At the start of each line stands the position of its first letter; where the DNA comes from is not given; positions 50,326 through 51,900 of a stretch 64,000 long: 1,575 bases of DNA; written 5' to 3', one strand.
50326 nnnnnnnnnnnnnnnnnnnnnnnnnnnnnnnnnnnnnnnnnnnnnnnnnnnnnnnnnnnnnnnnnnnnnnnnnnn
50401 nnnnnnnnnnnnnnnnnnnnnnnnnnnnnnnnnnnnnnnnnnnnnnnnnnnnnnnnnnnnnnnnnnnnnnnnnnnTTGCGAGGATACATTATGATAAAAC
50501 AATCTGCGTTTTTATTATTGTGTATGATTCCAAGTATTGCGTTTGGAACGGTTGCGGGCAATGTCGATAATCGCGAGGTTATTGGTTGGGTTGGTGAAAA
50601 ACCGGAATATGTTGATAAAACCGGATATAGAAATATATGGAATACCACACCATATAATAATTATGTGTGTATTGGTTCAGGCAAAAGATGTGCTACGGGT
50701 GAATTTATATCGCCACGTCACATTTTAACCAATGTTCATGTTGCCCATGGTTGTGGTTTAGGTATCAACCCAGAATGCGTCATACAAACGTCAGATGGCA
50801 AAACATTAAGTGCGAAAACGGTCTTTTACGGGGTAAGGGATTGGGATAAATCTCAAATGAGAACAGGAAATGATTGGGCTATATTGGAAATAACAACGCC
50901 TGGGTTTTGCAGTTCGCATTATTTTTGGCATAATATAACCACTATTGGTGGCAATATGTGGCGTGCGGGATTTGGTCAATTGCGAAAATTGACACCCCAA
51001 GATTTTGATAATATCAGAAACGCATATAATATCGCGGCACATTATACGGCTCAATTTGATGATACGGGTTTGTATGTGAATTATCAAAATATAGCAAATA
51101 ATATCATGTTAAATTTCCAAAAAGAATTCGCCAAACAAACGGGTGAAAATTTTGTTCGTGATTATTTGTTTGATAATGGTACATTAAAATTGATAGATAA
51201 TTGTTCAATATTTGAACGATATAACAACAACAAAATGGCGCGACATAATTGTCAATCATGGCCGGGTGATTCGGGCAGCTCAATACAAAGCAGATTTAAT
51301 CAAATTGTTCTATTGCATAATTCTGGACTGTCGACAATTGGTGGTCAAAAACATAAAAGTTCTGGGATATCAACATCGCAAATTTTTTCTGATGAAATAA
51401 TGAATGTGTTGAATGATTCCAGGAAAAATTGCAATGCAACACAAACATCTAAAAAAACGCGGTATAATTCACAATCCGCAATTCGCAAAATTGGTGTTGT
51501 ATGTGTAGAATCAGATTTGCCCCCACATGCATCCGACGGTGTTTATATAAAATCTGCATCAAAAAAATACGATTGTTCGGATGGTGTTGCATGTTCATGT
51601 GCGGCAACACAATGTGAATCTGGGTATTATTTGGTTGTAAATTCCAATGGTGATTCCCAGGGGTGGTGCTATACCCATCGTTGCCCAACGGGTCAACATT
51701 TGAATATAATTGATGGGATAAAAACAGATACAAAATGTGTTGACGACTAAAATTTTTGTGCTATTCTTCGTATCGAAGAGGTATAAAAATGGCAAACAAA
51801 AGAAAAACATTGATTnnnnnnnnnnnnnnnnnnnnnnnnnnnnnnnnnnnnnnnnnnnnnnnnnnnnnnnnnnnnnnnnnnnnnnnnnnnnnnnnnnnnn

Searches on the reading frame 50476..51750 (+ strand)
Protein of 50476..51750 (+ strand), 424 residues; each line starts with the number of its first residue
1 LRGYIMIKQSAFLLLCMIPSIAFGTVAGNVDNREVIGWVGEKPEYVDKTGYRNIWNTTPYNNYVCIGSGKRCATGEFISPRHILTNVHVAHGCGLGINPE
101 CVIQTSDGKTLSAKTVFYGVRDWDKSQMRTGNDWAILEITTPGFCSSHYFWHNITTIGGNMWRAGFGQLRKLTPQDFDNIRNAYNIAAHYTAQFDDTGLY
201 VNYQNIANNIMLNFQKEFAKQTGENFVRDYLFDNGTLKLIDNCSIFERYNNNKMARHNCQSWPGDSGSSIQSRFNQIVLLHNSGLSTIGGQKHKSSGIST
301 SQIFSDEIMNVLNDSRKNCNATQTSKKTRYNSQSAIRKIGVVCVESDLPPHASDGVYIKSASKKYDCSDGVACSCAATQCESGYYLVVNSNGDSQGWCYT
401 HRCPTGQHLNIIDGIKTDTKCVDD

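Call 15: search_protein_families(library=pfam, proteins=[window:50476-51750:+], max_evalue=0.01)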
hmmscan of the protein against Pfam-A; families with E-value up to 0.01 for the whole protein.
window:50476-51750:+ (424 aa): 3 families
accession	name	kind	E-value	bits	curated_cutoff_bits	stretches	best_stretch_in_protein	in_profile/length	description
PF00089.32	Trypsin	-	4.1e-05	23.9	20.6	1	59-173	13-134/220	Trypsin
PF13365.12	Trypsin_2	-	9.6e-05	23.6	27.6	1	73-270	1-134/144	Trypsin-like peptidase domain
PF06574.18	FAD_syn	-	0.0087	16.3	27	0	203-237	74-108/158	FAD synthetase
